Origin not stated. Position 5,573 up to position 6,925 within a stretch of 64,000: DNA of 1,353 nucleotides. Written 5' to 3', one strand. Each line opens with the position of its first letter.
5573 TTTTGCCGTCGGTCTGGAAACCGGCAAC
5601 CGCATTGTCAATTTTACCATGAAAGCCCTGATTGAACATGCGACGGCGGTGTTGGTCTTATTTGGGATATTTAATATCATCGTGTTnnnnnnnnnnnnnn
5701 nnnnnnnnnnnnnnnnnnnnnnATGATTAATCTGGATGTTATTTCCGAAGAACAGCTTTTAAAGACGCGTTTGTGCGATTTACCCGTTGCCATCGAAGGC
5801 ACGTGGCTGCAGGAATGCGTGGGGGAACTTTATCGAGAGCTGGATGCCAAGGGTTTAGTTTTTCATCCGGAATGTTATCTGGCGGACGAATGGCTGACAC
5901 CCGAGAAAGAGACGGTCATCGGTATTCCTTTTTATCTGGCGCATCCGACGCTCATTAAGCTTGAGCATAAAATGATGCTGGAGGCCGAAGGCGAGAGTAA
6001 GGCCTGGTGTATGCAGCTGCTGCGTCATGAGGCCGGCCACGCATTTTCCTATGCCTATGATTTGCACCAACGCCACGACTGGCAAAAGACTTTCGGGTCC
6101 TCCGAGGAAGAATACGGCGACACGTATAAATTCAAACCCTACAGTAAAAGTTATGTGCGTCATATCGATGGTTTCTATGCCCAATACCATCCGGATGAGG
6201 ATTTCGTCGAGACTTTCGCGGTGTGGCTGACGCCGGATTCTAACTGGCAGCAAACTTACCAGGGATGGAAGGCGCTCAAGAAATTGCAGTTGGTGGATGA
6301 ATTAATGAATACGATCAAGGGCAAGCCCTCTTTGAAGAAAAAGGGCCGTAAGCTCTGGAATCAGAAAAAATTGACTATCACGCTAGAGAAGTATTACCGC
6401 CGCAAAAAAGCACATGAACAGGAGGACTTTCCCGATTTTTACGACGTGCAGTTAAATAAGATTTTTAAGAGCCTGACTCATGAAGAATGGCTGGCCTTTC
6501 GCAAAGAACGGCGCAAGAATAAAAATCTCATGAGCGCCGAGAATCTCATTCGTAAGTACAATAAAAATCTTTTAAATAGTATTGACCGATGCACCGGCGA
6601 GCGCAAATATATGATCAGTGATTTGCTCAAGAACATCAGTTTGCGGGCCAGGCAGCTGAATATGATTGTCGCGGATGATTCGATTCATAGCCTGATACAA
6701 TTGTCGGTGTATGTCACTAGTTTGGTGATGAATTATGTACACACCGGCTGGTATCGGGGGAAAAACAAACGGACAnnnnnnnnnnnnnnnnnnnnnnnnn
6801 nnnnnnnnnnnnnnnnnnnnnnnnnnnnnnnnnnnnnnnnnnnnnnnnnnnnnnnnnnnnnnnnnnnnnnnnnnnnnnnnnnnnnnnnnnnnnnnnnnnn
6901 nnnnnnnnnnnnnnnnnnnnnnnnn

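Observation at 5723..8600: Translationally coupled HExxH peptidase-like protein, ATP-grasp ligase and DEDDh exonuclease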

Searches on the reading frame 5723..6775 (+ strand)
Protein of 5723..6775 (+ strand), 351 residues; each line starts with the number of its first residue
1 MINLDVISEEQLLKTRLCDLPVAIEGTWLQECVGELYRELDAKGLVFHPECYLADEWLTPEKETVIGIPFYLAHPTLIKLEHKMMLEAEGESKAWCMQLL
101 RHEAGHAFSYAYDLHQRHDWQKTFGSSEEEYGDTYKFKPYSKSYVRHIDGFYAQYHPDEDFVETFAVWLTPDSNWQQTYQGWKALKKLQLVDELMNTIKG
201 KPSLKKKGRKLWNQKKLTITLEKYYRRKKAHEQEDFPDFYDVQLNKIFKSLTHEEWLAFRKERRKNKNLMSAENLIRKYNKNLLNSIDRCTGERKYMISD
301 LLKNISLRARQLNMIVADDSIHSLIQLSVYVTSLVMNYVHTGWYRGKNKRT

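Call 5: search_protein_families(library=pfam, proteins=[window:5723-6775:+], max_evalue=0.01)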
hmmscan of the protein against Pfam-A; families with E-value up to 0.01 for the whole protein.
window:5723-6775:+ (351 aa): 2 families
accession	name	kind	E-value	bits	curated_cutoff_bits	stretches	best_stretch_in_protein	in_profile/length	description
PF15887.11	Peptidase_Mx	-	6.1e-05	23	27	1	100-170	90-165/236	Putative zinc-binding metallo-peptidase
PF15890.11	Peptidase_Mx1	-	0.00023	21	25.6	1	97-212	122-220/240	Putative zinc-binding metallo-peptidase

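Call 6: search_protein_families(library=ncbifam, proteins=[window:5723-6775:+], max_evalue=0.01)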
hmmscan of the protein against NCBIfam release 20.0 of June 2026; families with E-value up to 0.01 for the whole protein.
window:5723-6775:+ (351 aa): 1 family
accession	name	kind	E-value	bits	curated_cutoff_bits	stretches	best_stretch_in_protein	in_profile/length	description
TIGR04549.1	LP_HExxH_w_tonB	subfamily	0.0001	21.6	75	1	90-181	131-219/261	substrate import-associated zinc metallohydrolase lipoprotein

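Call 10: find_homologous_proteins(query=window:5723-6775:+)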
Query window:5723-6775:+ (351 aa): 7993 proteins with E <= 0.001 among 8000 candidates; the best 120 are listed.
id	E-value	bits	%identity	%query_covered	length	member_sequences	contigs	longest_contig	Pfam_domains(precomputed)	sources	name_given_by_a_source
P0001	7.1e-222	754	92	100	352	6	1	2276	PF15887.12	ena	-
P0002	1.1e-204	697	85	100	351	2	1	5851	PF15887.12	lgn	-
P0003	5.1e-204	695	83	100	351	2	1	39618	-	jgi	jgi:hypothetical protein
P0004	4.5e-203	692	84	100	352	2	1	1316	PF15887.12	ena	-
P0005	7.4e-203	691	84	100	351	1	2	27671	-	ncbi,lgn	-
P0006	3.1e-201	686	83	99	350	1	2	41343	-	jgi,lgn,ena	-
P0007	9.0e-201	684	83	100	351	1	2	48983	PF15887.12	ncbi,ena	-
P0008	2.4e-200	683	83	100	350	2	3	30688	PF15887.12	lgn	-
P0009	8.8e-200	681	83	100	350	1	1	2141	PF15887.12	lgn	-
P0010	4.6e-199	679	81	100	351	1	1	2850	PF15887.12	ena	-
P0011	4.3e-197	672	80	100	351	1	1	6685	PF15887.12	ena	-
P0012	4.0e-196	669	81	100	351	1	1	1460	-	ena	-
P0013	8.3e-196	668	81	100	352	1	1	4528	-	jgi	jgi:hypothetical protein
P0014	1.4e-195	667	80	100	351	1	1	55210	PF15887.12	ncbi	-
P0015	2.0e-195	667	81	100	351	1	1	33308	-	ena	-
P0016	2.1e-195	666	78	100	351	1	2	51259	PF15887.12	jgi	jgi:hypothetical protein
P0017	6.6e-194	662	80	100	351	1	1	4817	PF15887.12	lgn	-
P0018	2.6e-192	656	77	100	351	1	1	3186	PF15887.12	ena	-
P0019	9.0e-192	655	78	100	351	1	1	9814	PF15887.12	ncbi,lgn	-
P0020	2.9e-189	646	78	100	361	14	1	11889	PF15887.12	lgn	-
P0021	2.7e-188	643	77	100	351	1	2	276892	PF15887.12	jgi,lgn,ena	-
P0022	3.0e-187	640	76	100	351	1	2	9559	PF15887.12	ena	-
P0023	7.5e-187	638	78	99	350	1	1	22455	PF15887.12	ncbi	-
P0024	1.8e-186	637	76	99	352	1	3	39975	PF15887.12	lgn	-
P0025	5.1e-186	636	77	100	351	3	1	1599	PF15887.12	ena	-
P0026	1.2e-184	631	75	100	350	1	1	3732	PF15887.12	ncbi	-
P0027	1.0e-183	628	75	100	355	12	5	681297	PF15887.12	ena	-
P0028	6.8e-183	625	74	100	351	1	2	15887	PF15887.12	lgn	-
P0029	1.2e-182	625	75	100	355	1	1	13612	PF15887.12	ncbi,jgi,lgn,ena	jgi:hypothetical protein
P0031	9.1e-182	622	74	100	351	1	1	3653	PF15887.12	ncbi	-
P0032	1.5e-181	621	75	100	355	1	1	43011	PF15887.12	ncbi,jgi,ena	-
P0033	1.7e-181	621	76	96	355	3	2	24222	PF15887.12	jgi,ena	-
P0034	2.2e-181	620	75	100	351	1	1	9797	PF15887.12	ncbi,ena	-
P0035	2.7e-181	620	75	99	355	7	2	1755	PF15887.12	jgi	jgi:hypothetical protein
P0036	2.9e-181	620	74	99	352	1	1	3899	PF15887.12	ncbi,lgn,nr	ncbi:MAG: hypothetical protein HY591_04165 [Candidatus Omnitrophica bacterium]|nr:hypothetical prote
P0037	6.7e-181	619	74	99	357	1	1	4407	PF15887.12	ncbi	-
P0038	1.1e-180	618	74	100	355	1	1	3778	PF15887.12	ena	-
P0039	1.8e-180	617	75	100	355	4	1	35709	PF15887.12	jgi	jgi:hypothetical protein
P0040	2.9e-180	617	74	99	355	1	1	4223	PF15887.12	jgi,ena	-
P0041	9.0e-180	615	75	96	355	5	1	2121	PF15887.12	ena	-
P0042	2.0e-179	614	74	99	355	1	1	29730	PF15887.12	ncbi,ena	-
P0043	3.7e-179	613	74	99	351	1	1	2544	PF15887.12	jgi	jgi:hypothetical protein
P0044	4.0e-179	613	73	100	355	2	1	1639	PF15887.12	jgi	-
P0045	5.8e-179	612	74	99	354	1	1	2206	PF15887.12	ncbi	-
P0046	7.4e-179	612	74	99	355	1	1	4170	PF15887.12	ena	-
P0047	2.4e-178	610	73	99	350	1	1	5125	PF15887.12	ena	-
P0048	4.6e-178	609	74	99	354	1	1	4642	PF15887.12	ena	-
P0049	8.5e-178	609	73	99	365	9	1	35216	PF15887.12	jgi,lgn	-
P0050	1.2e-177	608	73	100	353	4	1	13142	PF15887.12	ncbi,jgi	-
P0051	2.3e-177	607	74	99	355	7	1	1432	PF15887.12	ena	-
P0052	3.0e-177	607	74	99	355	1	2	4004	PF15887.12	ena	-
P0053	4.7e-177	606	73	99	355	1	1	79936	PF15887.12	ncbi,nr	ncbi:MAG: hypothetical protein HQL14_06005 [Candidatus Omnitrophica bacterium]|nr:hypothetical prote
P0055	1.1e-176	605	73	99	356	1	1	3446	PF15887.12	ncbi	-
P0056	2.4e-176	604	74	100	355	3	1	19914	PF15887.12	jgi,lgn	-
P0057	3.1e-176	603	73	100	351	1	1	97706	PF15887.12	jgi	jgi:hypothetical protein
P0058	4.7e-176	603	73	99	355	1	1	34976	PF15887.12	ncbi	-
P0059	1.1e-175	602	72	99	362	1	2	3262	PF15887.12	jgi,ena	-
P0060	5.5e-175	599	72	100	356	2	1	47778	PF15887.12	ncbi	-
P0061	5.8e-175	599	71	99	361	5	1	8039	PF15887.12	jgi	jgi:Putative zinc-binding metallo-peptidase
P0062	1.3e-174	598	71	100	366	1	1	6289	PF15887.12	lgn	-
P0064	7.0e-174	596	73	98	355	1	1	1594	PF15887.12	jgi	-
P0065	1.3e-173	595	68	99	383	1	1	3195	PF15887.12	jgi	jgi:hypothetical protein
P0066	1.9e-173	594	71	100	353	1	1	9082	PF15887.12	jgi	jgi:hypothetical protein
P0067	5.2e-172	590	71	100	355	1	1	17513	PF15887.12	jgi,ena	-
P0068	1.1e-171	588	71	100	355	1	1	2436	PF15887.12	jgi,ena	-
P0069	1.3e-171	588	70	99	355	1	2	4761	PF15887.12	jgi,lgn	jgi:hypothetical protein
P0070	4.2e-171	587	71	99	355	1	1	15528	PF15887.12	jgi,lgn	-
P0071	7.6e-171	586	70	99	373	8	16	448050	PF15887.12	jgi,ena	-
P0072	1.3e-170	585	71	100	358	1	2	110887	PF15887.12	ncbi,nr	ncbi:MAG: hypothetical protein KGK03_01925 [Candidatus Omnitrophica bacterium]|nr:hypothetical prote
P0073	2.3e-170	584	70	100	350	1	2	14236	PF15887.12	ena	-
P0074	3.0e-170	584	70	100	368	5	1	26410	PF15887.12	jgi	jgi:hypothetical protein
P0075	7.9e-170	582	69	100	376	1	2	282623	PF15887.12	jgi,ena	-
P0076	8.6e-170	582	71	100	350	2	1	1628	PF15887.12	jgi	-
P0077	9.0e-170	582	70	98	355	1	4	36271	PF15887.12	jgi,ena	-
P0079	4.9e-169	580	70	100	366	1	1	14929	PF15887.12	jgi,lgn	-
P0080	5.5e-169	580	69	99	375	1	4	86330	PF15887.12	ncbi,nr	ncbi:MAG: hypothetical protein KGJ09_10110 [Candidatus Omnitrophica bacterium]|nr:hypothetical prote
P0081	1.1e-168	579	70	99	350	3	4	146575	PF15887.12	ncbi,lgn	-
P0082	3.5e-168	577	71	99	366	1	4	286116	PF15887.12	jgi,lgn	jgi:hypothetical protein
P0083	5.5e-168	576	70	99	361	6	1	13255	PF15887.12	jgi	jgi:hypothetical protein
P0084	8.5e-168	576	70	100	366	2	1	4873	PF15887.12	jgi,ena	-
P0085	8.7e-168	576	70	99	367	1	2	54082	PF15887.12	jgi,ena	-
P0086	3.3e-167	574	69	100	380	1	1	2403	PF15887.12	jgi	jgi:hypothetical protein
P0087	2.1e-166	571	68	99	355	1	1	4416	PF15887.12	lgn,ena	-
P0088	3.3e-164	564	68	99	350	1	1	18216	PF15887.12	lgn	-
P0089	7.6e-164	563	68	99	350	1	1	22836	PF15887.12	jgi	-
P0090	2.0e-162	558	66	99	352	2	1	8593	PF15887.12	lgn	-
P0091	5.3e-160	550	67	99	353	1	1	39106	PF15887.12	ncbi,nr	ncbi:MAG: hypothetical protein HQL13_01130 [Candidatus Omnitrophica bacterium]|nr:hypothetical prote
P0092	3.7e-151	521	63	99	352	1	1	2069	PF15887.12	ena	-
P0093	7.3e-150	517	60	98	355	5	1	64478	PF15887.12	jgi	jgi:hypothetical protein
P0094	1.0e-148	513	62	98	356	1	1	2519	PF15887.12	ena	-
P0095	3.6e-148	511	71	85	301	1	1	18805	PF15887.12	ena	-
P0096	3.1e-147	508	72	86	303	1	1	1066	PF15887.12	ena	-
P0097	4.2e-147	508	59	98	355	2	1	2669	PF15887.12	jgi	-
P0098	4.3e-147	508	60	99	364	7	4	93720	PF15887.12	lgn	-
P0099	6.4e-147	507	61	99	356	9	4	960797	PF15887.12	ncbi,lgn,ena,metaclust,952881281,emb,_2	metaclust:\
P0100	1.0e-146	506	81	76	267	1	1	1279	PF15887.12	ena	-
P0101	3.2e-146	505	59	98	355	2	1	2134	PF15887.12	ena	-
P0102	3.8e-146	504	60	98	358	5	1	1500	PF15887.12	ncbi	-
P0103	7.0e-146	504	60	100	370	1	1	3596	PF15887.12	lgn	-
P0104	9.5e-145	500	60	99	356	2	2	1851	PF15887.12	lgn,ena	-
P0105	6.3e-143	494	59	99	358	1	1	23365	PF15887.12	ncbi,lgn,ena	-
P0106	7.8e-143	494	59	96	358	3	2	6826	PF15887.12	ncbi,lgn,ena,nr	ncbi:MAG: putative zinc-binding metallopeptidase [Candidatus Omnitrophica bacterium]|nr:putative zin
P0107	2.2e-137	476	58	99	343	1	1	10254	PF15887.12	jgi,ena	-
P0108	5.4e-136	471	58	99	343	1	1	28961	PF15887.12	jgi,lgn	jgi:hypothetical protein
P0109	1.2e-135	470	59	99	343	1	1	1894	PF15887.12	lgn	-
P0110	4.3e-135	468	60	99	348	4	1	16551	PF15887.12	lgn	-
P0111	5.5e-135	468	60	99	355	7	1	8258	PF15887.12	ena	-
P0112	6.1e-135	468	58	99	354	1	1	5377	PF15887.12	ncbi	-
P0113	7.9e-135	467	79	71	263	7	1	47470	PF15887.12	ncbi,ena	-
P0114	1.2e-134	467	58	99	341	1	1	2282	PF15887.12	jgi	jgi:hypothetical protein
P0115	1.2e-134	467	58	100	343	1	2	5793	PF15887.12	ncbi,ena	-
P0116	2.1e-134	466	59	99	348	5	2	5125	PF15887.12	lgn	-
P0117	2.7e-134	465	55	99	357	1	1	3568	PF15887.12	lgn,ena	-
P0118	5.4e-134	465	57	99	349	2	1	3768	PF15887.12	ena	-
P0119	6.3e-134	464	56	100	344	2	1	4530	PF15887.12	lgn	-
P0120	6.7e-134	464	57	99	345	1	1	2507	PF15887.12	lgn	-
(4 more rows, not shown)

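Call 14: search_solved_structures(query=window:5723-6775:+, max_evalue=1)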
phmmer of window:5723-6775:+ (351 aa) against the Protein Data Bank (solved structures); distinct sequences matched with E-value up to 1: 5.
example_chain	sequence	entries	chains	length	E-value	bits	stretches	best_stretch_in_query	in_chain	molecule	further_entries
3fbf_A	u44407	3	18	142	0.35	12.8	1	189-274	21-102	Nucleoside diphosphate kinase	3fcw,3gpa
3fbb_A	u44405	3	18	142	0.37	12.7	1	189-273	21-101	Nucleoside diphosphate kinase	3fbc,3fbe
4dw7_A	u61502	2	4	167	0.64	11.9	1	59-109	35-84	E(rns) glycoprotein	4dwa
4dvk_A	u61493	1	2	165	0.69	11.8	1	59-109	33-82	E(rns) glycoprotein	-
4dvl_A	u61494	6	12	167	0.71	11.8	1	59-109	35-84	E(rns) glycoprotein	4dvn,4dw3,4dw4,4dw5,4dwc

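Call 21: search_protein_representatives(protein=window:5723-6775:+)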
Query: 351 residues. Proteins with E-value up to 0.001 (for the whole library): 1908; up to 1e-10: 1319; up to 1e-30: 513. The best 150 are listed.
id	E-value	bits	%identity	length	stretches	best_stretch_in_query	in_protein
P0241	2.8e-101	355.2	48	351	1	6-347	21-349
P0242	2.2e-87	309.5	69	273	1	2-184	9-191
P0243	3.1e-83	295.8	43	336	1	2-344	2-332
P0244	6.4e-81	288.2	43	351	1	7-345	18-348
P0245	3.8e-80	285.7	42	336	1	4-347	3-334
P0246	4.1e-78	279.0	40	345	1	4-345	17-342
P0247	1.1e-77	277.6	46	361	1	7-337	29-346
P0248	5.7e-77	275.2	43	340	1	2-345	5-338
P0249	7.8e-77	274.8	42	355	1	6-345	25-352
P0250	4.0e-76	272.5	43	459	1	10-344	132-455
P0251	2.5e-74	266.6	43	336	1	4-342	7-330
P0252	1.0e-73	264.6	42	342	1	9-345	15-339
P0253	1.1e-73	264.5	42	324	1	16-340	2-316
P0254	4.5e-73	262.4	40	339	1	5-345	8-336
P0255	1.7e-72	260.5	41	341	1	7-343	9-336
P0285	1.0e-60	221.8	46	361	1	7-230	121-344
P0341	2.4e-53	197.6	54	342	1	9-178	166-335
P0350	2.3e-52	194.3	41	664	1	17-248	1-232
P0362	1.5e-51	191.7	39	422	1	9-315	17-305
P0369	4.0e-51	190.3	41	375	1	7-299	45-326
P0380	2.0e-50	188.0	43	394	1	5-229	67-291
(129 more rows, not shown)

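Call 22: search_protein_families(library=pfam, proteins=[P0350, P0250, P0362, P0380, P0341, P0285, P0369], max_evalue=0.001)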
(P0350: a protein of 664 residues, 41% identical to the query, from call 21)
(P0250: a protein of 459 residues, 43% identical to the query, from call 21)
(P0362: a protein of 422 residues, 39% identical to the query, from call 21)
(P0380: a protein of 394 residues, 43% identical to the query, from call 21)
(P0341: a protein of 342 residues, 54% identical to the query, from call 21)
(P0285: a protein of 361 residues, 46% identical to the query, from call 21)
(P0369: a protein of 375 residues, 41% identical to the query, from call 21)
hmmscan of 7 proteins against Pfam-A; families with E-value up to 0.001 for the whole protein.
P0350 (664 aa): 1 family
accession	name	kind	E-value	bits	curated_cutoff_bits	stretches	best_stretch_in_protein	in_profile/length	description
PF15887.11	Peptidase_Mx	-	8.3e-08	32.4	27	1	84-154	90-165/236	Putative zinc-binding metallo-peptidase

P0250 (459 aa): 1 family
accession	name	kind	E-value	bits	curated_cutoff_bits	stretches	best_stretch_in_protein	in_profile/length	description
PF15887.11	Peptidase_Mx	-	1.6e-07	31.5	27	1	223-291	90-163/236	Putative zinc-binding metallo-peptidase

P0362 (422 aa): 1 family
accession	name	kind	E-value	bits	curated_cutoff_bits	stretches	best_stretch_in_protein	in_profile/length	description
PF15887.11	Peptidase_Mx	-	2.5e-06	27.6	27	1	104-175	88-164/236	Putative zinc-binding metallo-peptidase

P0380 (394 aa): 1 family
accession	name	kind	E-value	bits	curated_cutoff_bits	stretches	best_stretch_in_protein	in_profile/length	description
PF15887.11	Peptidase_Mx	-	6.6e-07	29.4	27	1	162-232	90-165/236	Putative zinc-binding metallo-peptidase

P0341 (342 aa): 1 family
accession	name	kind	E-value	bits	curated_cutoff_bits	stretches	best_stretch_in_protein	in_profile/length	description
PF15887.11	Peptidase_Mx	-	7.3e-07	29.3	27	1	257-327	90-165/236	Putative zinc-binding metallo-peptidase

P0285 (361 aa): 1 family
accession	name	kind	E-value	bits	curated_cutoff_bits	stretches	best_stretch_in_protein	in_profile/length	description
PF15887.11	Peptidase_Mx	-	2.7e-07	30.7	27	1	207-283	83-164/236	Putative zinc-binding metallo-peptidase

P0369 (375 aa): 1 family
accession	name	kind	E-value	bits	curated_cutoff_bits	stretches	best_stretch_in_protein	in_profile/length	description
PF15887.11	Peptidase_Mx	-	4.3e-06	26.8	27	1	138-207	90-164/236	Putative zinc-binding metallo-peptidase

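Call 24: find_related_loci(query=A2, collection=genome_contigs, flank=6000)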
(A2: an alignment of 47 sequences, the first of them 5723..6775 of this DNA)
Query A2 (351 aa) in genome_contigs; peptide patterns used: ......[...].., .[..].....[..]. (x = any residue, [..] = any of these).
600 stretches matched a pattern (row limit reached: there are more); 598 encode a relative of the query (tblastn E <= 1e-3); the best 80 are kept; 80 distinct loci.
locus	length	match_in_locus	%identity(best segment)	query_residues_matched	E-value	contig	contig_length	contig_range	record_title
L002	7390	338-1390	78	1-351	0e+0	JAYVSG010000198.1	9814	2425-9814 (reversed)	MAG: Candidatus Omnitrophota bacterium isolate GL74_DN_concoct_188_sub GL74_DN_concoct_188_sub_197, whole genome shotgun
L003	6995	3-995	75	19-349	2e-178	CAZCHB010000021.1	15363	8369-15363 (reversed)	MAG TPA_asm: uncultured Planctomycetales bacterium isolate SRP342105_co1_318 genome assembly, contig: NODE_5199_length_1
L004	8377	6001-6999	55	2-346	2e-131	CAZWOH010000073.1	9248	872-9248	MAG TPA_asm: uncultured Planctomycetales bacterium isolate binchicken_co346_31 genome assembly, contig: NODE_2130_length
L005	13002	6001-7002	54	2-346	3e-130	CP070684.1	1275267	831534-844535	MAG: Candidatus Omnitrophota bacterium isolate bin66 chromosome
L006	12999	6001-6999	51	2-346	1e-128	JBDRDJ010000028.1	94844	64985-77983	MAG: Candidatus Omnitrophota bacterium isolate MEGAHIT-group-1.241 k141_2525070, whole genome shotgun sequence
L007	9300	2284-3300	51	2-344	6e-127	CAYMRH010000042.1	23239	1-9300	MAG TPA_asm: uncultured Brevinematales bacterium isolate binchicken_co66_271 genome assembly, contig: NODE_3623_length_2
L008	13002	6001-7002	52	2-346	3e-125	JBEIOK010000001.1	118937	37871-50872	MAG: Nevskiaceae bacterium isolate Sample-106-S6-bin-115 Sample_106_S6-bin_115-k141_16231, whole genome shotgun sequence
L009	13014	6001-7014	53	2-350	3e-125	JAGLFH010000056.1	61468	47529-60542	MAG: Candidatus Auribacterota bacterium isolate RS_1_24 ROV157_1.bin.24.fa_56, whole genome shotgun sequence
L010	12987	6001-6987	52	3-342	3e-125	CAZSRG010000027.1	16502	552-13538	MAG TPA_asm: uncultured Planctomycetia bacterium isolate binchicken_co256_334 genome assembly, contig: NODE_7897_length_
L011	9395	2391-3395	53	2-347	6e-125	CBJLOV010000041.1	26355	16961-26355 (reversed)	MAG TPA_asm: uncultured bacterium isolate SRR27822705_binner13_Refined_2 genome assembly, contig: ERZ27338833.640, whole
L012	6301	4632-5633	53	2-346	2e-123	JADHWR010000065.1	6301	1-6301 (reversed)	MAG: Candidatus Omnitrophota bacterium isolate BS750m-G32 BS-750m-C25909, whole genome shotgun sequence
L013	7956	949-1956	52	1-347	5e-123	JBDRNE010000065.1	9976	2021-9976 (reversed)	MAG: Candidatus Omnitrophota bacterium isolate MEGAHIT-group-1.87 k141_225748, whole genome shotgun sequence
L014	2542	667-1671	51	2-347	1e-126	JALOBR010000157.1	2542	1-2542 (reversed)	MAG: Candidatus Omnitrophota bacterium isolate SO_2017_LW3 bin 47 NODE_180129_length_2542_cov_1.048447_LW162_2017, whole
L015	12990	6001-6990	52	2-342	8e-119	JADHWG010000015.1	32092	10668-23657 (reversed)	MAG: Candidatus Omnitrophota bacterium isolate BS750m-G21 BS-750m-C1608, whole genome shotgun sequence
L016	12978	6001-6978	52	2-342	4e-118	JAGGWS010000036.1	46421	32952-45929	MAG: Candidatus Omnitrophota bacterium isolate AUK132 PB_MBMC_086_c_000000000023, whole genome shotgun sequence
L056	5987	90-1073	40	6-345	9e-85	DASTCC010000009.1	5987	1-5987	MAG TPA_asm: Vicinamibacterales bacterium isolate SMAG_U782 k141_915657, whole genome shotgun sequence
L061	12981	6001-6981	41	7-345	3e-84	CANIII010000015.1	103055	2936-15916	MAG: Acidobacteria bacterium isolate RE-9nov16-25 genome assembly, contig: RE-9nov16-C220, whole genome shotgun sequence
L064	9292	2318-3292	43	9-345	3e-84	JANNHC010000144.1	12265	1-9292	MAG: Acidobacteriota bacterium isolate SOY_6_C_metabat_331 SOY_6_C_k141_4640513, whole genome shotgun sequence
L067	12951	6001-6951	41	7-335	4e-84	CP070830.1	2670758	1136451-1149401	MAG: Planctomycetota bacterium isolate bin1080 chromosome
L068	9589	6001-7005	40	7-345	8e-84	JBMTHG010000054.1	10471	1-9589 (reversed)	MAG: Bdellovibrionota bacterium isolate LKB_V10_S21_100percent_par_LKB_V10_S21_maxbin.052 NODE_4578_length_10471_cov_5.9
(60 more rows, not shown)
